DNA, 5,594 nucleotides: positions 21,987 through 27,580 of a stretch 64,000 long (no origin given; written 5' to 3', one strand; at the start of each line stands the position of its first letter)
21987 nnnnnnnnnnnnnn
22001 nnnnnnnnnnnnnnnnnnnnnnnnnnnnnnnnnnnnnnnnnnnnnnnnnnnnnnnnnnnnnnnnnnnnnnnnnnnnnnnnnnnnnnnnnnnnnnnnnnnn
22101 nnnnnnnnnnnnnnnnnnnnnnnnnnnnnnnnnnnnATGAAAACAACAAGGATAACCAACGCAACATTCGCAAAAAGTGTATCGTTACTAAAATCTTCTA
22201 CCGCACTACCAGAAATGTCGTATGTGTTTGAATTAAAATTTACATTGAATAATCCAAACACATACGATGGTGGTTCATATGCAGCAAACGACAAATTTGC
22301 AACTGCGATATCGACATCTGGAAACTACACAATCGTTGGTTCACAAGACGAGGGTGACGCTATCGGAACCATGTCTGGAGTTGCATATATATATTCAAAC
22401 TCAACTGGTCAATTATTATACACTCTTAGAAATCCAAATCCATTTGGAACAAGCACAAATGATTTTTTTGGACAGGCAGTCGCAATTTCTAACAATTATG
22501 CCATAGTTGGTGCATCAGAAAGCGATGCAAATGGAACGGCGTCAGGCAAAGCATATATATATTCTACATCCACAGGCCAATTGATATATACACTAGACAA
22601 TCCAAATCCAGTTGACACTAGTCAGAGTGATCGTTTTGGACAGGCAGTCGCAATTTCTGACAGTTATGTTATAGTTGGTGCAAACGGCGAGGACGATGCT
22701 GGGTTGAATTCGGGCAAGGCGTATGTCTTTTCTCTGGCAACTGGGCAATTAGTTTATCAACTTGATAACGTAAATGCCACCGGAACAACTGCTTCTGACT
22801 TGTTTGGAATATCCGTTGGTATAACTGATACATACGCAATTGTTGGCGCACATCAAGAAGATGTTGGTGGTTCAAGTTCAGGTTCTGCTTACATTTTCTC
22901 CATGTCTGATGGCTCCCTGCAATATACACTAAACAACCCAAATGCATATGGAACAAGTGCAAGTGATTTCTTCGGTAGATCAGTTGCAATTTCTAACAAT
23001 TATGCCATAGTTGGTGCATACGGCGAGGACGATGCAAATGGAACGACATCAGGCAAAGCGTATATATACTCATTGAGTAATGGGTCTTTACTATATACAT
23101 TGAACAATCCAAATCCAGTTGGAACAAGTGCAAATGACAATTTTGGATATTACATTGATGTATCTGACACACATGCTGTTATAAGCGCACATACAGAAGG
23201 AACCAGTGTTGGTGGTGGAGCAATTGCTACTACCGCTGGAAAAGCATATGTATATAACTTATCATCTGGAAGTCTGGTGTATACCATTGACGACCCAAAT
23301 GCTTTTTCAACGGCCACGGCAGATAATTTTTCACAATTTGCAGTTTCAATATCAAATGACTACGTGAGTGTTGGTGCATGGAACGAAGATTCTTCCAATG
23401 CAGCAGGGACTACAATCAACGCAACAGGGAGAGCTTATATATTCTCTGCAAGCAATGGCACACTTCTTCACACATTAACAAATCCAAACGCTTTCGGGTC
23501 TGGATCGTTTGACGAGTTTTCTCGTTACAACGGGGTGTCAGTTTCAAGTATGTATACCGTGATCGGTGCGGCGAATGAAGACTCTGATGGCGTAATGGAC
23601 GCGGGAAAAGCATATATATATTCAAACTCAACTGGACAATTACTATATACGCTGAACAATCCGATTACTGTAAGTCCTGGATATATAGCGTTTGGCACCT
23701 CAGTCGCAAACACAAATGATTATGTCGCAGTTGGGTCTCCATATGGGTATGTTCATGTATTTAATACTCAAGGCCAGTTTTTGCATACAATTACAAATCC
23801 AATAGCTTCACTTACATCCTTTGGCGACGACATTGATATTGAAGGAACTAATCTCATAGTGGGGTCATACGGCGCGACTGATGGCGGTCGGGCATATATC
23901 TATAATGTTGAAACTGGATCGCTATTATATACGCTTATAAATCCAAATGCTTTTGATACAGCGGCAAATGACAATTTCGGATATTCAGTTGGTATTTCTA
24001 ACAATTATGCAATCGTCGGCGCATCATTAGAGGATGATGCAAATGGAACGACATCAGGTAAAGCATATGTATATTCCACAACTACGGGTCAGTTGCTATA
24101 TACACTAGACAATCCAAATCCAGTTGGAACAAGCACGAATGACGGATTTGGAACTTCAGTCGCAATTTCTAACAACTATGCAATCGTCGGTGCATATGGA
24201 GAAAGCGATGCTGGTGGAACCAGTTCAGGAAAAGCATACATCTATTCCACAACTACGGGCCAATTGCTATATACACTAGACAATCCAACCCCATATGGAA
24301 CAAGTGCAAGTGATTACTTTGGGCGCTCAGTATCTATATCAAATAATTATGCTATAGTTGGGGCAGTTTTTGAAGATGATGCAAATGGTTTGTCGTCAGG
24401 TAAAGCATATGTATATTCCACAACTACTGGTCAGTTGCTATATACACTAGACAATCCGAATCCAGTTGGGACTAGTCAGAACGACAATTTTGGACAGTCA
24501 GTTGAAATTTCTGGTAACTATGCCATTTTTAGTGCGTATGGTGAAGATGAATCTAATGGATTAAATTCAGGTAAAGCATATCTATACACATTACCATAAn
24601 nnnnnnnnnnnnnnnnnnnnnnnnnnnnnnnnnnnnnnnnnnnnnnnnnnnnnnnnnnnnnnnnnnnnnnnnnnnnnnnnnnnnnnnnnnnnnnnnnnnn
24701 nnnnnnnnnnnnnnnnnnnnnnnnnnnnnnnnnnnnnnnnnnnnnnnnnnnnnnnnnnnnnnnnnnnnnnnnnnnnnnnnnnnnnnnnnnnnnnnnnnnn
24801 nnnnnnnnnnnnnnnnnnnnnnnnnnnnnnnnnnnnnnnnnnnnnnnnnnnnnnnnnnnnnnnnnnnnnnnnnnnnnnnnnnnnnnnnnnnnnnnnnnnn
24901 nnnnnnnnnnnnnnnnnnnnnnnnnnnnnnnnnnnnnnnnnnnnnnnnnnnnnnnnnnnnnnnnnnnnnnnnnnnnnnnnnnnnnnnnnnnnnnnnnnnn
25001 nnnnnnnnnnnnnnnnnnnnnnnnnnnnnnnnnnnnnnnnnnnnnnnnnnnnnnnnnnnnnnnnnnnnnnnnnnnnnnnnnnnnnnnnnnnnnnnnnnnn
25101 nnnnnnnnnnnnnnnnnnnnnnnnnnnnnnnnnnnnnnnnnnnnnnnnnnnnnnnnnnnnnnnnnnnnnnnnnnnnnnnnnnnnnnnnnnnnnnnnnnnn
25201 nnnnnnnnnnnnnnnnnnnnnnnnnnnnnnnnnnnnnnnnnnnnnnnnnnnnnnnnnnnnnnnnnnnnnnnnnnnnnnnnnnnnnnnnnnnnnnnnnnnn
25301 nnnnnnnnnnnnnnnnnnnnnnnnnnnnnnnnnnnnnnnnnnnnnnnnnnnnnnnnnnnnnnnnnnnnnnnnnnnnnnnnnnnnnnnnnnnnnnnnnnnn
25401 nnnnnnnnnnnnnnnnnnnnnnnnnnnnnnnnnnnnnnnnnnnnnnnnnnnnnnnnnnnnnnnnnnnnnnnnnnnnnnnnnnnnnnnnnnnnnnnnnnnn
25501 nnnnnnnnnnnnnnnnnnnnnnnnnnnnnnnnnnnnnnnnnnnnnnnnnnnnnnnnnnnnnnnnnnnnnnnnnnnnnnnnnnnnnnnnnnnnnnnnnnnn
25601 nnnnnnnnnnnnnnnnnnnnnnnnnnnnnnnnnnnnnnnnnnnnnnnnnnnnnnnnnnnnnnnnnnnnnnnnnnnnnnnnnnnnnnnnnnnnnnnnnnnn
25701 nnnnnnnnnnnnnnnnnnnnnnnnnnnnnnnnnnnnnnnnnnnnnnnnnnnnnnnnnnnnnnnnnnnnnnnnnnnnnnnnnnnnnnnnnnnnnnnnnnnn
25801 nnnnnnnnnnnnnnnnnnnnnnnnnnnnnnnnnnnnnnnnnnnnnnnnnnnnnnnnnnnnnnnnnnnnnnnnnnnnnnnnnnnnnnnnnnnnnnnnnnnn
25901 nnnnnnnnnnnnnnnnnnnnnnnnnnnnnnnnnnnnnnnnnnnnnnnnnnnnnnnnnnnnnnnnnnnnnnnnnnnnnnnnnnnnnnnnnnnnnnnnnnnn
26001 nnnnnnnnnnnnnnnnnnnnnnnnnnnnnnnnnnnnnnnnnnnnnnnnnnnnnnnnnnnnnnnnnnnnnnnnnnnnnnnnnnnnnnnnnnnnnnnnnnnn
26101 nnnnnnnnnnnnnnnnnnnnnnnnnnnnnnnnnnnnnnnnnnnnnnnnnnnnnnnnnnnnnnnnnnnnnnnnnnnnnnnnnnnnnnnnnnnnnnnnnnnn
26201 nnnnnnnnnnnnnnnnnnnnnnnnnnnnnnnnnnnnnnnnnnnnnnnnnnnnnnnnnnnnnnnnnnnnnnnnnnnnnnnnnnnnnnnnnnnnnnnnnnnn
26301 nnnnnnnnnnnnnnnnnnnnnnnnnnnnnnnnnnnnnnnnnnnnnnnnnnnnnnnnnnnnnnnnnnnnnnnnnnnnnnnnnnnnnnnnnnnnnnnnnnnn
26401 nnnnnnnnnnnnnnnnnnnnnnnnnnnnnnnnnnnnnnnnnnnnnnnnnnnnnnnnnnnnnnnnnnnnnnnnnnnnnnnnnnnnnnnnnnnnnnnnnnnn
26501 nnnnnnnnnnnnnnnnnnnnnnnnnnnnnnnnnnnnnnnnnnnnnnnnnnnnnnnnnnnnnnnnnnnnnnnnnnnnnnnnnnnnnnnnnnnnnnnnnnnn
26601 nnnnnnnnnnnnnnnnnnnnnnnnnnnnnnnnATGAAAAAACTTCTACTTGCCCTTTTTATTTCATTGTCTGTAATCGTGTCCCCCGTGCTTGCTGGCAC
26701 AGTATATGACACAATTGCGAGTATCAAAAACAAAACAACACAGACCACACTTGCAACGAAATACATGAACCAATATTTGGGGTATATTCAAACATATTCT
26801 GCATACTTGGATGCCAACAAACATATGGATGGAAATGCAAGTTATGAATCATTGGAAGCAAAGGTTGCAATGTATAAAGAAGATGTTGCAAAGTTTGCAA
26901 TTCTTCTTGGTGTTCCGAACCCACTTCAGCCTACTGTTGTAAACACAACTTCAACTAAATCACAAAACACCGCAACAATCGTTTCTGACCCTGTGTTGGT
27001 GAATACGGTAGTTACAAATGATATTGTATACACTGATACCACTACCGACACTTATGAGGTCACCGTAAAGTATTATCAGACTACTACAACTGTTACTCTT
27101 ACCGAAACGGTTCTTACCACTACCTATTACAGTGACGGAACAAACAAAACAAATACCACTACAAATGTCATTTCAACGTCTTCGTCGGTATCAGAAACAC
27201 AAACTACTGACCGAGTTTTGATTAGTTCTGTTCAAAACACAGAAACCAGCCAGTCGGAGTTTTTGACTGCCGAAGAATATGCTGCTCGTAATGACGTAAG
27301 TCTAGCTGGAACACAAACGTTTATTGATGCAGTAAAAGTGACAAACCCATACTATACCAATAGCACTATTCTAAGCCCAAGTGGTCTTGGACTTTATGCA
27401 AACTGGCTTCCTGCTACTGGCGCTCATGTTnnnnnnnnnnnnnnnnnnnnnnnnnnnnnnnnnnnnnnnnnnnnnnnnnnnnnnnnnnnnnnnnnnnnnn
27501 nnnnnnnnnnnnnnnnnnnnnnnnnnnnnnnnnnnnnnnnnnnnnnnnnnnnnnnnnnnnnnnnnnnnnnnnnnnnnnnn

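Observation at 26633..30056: Phage-encoded autotransporter-like subtilase followed by a sulfotransferase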

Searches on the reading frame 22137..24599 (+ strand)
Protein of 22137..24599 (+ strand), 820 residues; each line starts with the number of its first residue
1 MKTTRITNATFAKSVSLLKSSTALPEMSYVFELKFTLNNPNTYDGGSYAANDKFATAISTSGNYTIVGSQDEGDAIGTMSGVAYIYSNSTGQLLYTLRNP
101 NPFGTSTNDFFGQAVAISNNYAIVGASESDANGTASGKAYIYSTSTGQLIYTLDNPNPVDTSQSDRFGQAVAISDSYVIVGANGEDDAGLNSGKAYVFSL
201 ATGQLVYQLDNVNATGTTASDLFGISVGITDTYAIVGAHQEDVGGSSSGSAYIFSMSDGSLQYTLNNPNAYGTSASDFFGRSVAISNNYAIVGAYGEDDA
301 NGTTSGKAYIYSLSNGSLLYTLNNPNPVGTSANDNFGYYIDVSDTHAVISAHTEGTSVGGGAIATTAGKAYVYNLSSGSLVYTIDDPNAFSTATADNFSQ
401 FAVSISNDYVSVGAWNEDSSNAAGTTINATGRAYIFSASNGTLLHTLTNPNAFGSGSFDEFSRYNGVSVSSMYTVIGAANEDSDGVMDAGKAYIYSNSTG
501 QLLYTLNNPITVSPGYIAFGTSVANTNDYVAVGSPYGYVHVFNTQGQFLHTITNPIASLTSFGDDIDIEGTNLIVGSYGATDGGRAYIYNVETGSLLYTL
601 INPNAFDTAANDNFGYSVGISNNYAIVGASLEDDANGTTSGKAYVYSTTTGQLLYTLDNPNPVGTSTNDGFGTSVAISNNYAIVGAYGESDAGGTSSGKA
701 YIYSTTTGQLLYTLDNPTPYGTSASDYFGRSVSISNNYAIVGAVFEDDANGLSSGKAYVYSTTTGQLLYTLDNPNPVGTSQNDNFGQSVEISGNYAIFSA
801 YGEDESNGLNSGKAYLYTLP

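Call 3: search_protein_families(library=pfam, proteins=[window:22137-24599:+], max_evalue=0.01)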
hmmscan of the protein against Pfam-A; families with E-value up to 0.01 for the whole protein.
window:22137-24599:+ (820 aa): 4 families
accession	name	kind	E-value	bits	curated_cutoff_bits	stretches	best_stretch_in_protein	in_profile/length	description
PF14312.12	FG-GAP_2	-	1.4e-111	364.9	23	11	159-198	10-49/49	FG-GAP repeat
PF24144.1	Phage_tudor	-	1.5e-06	28.5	27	0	141-171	27-57/90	Phage tudor domain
PF25171.1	Beta-prop_WDR36-Utp21_1st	-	0.00018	21.5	80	0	302-387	126-191/266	WDR36/Utp21 first beta-propeller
PF17758.7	Prot_ATP_ID_OB_N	-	0.00081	19.5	23.4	0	166-189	38-61/62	Proteasomal ATPase OB N-terminal domain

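Call 4: search_protein_families(library=phrogs, proteins=[window:22137-24599:+], max_evalue=0.001)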
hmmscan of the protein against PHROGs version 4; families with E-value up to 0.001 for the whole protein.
window:22137-24599:+ (820 aa): 2 families
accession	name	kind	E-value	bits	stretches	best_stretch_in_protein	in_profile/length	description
phrog_3215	-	unknown function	2.6e-21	76.3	0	140-169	25-54/89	-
phrog_7150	-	unknown function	1e-05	26.6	0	118-150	2-29/67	-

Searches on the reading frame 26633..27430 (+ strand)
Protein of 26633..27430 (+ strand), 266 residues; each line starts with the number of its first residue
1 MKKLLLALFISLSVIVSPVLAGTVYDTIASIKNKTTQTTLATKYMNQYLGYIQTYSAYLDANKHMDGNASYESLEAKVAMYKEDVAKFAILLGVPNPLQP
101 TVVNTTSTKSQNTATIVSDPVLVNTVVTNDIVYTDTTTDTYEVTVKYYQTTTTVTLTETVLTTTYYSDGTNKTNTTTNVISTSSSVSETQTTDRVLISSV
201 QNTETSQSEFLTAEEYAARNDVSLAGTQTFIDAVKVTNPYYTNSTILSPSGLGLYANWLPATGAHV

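Call 34: search_protein_families(library=pfam, proteins=[window:26633-27430:+], max_evalue=10)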
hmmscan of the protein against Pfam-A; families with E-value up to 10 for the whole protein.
window:26633-27430:+ (266 aa): 2 families
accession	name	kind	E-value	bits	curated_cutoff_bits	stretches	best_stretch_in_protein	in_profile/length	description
PF08367.16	M16C_assoc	-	0.58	9.7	25.3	1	108-192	73-158/252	Peptidase M16C associated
PF05507.16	MAGP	-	4.7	7.9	28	0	103-152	28-76/137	Microfibril-associated glycoprotein (MAGP)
